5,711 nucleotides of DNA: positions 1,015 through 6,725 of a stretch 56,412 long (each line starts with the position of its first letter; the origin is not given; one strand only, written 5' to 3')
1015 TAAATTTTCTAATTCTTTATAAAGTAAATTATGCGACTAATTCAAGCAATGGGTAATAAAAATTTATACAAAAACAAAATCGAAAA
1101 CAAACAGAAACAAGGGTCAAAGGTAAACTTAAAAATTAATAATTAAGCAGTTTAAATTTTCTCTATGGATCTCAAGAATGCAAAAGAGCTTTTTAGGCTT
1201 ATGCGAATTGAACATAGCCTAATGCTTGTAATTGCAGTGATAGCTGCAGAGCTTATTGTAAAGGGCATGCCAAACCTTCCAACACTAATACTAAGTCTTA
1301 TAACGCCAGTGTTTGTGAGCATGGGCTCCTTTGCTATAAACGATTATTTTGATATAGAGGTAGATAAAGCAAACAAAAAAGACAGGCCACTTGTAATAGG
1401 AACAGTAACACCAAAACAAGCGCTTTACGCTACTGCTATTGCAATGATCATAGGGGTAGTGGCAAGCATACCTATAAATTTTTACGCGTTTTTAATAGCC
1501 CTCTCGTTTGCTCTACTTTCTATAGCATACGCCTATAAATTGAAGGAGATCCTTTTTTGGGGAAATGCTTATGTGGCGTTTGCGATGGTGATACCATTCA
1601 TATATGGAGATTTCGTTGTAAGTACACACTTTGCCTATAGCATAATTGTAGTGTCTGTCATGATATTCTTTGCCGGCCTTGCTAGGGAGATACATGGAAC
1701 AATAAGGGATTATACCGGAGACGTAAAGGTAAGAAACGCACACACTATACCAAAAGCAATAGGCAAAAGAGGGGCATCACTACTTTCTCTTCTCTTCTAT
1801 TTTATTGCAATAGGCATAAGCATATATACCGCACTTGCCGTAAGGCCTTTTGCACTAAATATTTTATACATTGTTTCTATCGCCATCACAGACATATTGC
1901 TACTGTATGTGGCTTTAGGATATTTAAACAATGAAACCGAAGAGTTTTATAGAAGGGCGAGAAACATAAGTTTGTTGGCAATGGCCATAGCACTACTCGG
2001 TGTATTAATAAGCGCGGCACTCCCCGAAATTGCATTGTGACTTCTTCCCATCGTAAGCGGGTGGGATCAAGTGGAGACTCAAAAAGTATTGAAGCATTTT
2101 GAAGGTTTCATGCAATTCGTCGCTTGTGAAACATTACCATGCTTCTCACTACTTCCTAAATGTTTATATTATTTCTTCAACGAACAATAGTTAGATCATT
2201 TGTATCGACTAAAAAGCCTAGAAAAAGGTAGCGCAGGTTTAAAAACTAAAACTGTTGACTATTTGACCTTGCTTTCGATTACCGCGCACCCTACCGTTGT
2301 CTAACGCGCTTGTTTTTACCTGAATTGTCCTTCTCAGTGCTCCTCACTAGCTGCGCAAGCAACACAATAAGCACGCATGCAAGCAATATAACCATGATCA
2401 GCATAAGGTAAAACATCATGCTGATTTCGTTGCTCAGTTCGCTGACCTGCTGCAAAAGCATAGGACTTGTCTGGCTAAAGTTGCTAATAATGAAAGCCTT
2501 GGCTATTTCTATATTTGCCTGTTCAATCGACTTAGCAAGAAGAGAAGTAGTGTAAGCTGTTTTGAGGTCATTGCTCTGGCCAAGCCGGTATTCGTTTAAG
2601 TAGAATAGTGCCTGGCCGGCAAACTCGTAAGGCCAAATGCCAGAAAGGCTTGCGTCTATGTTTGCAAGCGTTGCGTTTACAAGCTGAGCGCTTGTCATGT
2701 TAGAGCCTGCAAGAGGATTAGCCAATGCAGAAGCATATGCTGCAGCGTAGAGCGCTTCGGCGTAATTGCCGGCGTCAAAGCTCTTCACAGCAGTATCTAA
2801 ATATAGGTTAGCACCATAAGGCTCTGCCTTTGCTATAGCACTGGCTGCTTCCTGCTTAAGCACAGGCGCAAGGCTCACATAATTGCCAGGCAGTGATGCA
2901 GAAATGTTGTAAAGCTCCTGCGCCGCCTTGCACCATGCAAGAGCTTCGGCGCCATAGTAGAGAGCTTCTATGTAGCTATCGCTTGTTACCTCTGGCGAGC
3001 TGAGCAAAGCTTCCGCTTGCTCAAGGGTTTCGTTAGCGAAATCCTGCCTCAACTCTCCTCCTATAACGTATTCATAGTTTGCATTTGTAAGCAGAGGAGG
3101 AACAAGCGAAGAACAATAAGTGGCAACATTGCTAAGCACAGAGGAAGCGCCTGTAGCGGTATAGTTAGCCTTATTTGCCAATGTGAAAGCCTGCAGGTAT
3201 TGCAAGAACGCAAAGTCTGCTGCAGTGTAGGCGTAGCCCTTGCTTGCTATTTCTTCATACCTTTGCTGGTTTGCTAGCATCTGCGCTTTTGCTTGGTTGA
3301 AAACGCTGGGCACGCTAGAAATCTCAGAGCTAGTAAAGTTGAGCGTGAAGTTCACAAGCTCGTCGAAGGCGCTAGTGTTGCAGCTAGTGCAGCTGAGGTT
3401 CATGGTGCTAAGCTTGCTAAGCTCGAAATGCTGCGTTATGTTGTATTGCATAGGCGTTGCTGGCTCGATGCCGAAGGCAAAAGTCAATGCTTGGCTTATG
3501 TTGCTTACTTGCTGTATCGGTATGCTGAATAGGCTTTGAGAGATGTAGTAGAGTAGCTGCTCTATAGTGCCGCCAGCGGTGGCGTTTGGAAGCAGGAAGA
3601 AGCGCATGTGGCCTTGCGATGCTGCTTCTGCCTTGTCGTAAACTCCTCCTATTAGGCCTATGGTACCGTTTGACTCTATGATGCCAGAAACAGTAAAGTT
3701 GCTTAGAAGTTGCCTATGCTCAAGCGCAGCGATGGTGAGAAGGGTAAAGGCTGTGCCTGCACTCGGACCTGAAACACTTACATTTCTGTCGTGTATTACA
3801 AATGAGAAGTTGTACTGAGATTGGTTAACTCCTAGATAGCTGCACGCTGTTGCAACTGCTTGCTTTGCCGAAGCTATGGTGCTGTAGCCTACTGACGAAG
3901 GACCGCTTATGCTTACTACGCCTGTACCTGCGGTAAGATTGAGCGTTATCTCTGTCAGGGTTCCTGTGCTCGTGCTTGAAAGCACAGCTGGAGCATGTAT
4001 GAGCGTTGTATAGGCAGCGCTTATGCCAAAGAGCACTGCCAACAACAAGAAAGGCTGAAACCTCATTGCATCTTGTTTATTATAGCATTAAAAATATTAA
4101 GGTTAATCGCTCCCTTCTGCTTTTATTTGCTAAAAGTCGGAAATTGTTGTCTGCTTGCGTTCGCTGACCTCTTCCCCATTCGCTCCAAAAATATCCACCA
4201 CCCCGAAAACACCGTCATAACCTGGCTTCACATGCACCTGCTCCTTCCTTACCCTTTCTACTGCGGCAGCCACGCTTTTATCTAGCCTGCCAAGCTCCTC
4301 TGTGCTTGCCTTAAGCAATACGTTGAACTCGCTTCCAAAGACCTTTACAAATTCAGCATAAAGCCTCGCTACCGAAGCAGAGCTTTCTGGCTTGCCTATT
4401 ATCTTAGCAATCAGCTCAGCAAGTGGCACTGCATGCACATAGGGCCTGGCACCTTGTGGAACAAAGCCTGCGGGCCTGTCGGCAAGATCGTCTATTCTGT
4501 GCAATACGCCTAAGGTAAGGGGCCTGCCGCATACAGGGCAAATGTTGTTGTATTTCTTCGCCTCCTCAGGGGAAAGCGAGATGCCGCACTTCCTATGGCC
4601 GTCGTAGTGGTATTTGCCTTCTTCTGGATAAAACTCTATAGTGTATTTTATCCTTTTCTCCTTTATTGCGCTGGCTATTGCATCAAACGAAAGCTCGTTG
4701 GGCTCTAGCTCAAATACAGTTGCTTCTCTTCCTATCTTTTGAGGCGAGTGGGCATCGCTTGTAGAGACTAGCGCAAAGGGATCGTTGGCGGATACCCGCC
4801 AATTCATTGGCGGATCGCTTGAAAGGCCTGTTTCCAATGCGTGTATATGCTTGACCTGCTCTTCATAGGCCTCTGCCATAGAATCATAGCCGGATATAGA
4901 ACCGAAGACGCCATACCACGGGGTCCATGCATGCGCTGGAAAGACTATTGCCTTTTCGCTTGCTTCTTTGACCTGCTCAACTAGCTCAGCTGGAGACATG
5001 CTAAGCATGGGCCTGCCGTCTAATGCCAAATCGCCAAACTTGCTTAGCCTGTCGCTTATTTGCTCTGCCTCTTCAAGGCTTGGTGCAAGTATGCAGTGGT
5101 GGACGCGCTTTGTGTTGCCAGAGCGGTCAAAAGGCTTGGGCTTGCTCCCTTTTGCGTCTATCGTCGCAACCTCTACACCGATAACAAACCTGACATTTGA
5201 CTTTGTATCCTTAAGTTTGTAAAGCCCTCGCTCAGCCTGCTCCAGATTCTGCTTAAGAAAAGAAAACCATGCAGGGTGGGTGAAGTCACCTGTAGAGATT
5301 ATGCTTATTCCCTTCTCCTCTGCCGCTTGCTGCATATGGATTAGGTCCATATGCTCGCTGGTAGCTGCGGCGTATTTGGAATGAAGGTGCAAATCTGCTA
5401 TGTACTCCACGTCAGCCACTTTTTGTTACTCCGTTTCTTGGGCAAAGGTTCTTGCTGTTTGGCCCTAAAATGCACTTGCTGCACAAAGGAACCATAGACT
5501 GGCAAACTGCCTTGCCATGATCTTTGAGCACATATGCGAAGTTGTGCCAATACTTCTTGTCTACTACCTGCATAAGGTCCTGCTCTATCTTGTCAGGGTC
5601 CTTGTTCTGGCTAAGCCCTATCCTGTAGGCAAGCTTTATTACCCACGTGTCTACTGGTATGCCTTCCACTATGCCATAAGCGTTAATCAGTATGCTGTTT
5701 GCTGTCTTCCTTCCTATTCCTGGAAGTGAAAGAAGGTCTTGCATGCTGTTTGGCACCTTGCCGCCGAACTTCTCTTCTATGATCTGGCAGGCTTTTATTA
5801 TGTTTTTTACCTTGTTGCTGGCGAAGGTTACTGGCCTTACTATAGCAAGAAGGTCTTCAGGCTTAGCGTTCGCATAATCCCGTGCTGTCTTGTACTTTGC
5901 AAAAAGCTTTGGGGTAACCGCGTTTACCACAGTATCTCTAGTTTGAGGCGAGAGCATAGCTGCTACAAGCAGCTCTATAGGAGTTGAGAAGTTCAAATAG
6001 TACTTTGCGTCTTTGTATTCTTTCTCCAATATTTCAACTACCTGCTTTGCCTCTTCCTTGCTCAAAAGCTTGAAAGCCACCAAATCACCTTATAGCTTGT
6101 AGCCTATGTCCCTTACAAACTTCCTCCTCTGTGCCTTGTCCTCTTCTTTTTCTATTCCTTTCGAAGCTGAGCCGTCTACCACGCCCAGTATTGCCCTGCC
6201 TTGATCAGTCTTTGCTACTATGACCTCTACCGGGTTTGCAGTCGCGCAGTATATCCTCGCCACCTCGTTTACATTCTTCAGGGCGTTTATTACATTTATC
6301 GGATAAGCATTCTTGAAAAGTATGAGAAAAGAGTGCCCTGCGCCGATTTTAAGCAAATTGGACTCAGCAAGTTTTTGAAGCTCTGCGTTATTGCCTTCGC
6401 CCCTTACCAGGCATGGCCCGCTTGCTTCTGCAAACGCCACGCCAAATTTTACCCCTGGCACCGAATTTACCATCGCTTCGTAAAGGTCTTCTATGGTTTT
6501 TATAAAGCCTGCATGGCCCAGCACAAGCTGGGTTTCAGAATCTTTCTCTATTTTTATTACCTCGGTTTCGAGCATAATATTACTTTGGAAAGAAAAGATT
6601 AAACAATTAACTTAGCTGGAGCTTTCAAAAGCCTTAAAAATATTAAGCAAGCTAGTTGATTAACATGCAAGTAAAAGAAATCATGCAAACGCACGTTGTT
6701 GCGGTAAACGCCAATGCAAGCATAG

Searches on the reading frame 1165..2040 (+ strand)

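Call 21: search_protein_families(library=pfam, proteins=[window:1165-2040:+], max_evalue=0.001)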
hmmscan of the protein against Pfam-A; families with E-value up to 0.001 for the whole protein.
window:1165-2040:+ (291 aa): 1 family
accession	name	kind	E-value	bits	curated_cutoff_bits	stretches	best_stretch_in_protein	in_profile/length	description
PF01040.23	UbiA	-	1.7e-32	113.1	34.2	1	21-260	2-239/250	UbiA prenyltransferase family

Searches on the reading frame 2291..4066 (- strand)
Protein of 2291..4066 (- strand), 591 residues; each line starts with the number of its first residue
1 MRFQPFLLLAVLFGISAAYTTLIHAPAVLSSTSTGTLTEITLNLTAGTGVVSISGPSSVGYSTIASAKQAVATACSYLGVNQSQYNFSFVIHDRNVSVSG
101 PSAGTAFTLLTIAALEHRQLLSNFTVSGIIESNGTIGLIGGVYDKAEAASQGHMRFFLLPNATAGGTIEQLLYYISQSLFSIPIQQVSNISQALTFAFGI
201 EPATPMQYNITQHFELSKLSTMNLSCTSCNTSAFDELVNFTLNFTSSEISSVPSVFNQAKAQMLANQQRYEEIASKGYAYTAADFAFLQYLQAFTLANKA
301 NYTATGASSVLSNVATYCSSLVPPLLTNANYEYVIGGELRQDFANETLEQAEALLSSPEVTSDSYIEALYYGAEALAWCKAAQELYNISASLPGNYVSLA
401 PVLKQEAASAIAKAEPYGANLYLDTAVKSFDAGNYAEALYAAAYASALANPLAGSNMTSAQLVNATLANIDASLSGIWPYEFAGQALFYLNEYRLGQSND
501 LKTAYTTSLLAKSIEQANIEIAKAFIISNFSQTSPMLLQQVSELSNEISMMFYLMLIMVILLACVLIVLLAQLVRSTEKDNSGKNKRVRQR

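Call 20: search_protein_families(library=pfam, proteins=[window:2291-4066:-], max_evalue=0.01)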
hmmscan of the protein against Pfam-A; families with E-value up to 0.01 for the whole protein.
window:2291-4066:- (591 aa): 1 family
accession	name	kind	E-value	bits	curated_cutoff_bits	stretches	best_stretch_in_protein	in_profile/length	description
PF05362.19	Lon_C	-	3.2e-08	33.8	21.1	1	35-192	40-200/205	Lon protease (S16) C-terminal proteolytic domain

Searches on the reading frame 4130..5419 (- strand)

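Call 20: search_protein_families(library=pfam, proteins=[window:4130-5419:-], max_evalue=0.01)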
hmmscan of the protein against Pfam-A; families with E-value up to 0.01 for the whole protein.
window:4130-5419:- (429 aa): 3 families
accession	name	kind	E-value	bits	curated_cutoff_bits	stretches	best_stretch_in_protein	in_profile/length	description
PF13263.12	PHP_C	-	1.3e-05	25.1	21.3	1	220-256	21-55/56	PHP-associated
PF18105.7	PGM1_C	-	0.00092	19.1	22.5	1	102-125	31-54/54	PGM1 C-terminal domain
PF02811.25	PHP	-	0.0085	16.9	26.4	0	9-90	1-67/164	PHP domain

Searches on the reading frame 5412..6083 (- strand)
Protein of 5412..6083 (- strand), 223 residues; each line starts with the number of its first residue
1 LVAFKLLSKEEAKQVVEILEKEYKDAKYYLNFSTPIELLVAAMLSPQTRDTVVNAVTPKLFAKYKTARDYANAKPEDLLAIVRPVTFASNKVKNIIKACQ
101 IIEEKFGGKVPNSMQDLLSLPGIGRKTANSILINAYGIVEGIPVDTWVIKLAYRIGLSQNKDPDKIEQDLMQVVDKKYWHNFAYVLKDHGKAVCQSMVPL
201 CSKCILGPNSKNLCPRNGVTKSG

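Call 20: search_protein_families(library=pfam, proteins=[window:5412-6083:-], max_evalue=0.01)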
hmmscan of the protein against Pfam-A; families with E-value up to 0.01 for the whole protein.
window:5412-6083:- (223 aa): 3 families
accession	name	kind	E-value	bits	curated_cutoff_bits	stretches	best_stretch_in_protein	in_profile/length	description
PF00730.31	HhH-GPD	-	8.7e-21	74.7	26.2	1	40-175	1-107/108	HhH-GPD superfamily base excision DNA repair protein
PF00633.29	HHH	-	9.7e-10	38.2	24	1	105-132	1-28/30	Helix-hairpin-helix motif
PF14520.12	HHH_5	-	0.00047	21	27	0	115-132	2-19/57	Helix-hairpin-helix domain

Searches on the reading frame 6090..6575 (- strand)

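Call 20: search_protein_families(library=pfam, proteins=[window:6090-6575:-], max_evalue=0.01)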
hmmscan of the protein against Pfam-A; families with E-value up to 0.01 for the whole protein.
window:6090-6575:- (161 aa): 1 family
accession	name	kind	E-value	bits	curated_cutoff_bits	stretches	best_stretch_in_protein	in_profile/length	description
PF04008.19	Adenosine_kin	-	2.3e-71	239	25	1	7-160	1-154/154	Adenosine specific kinase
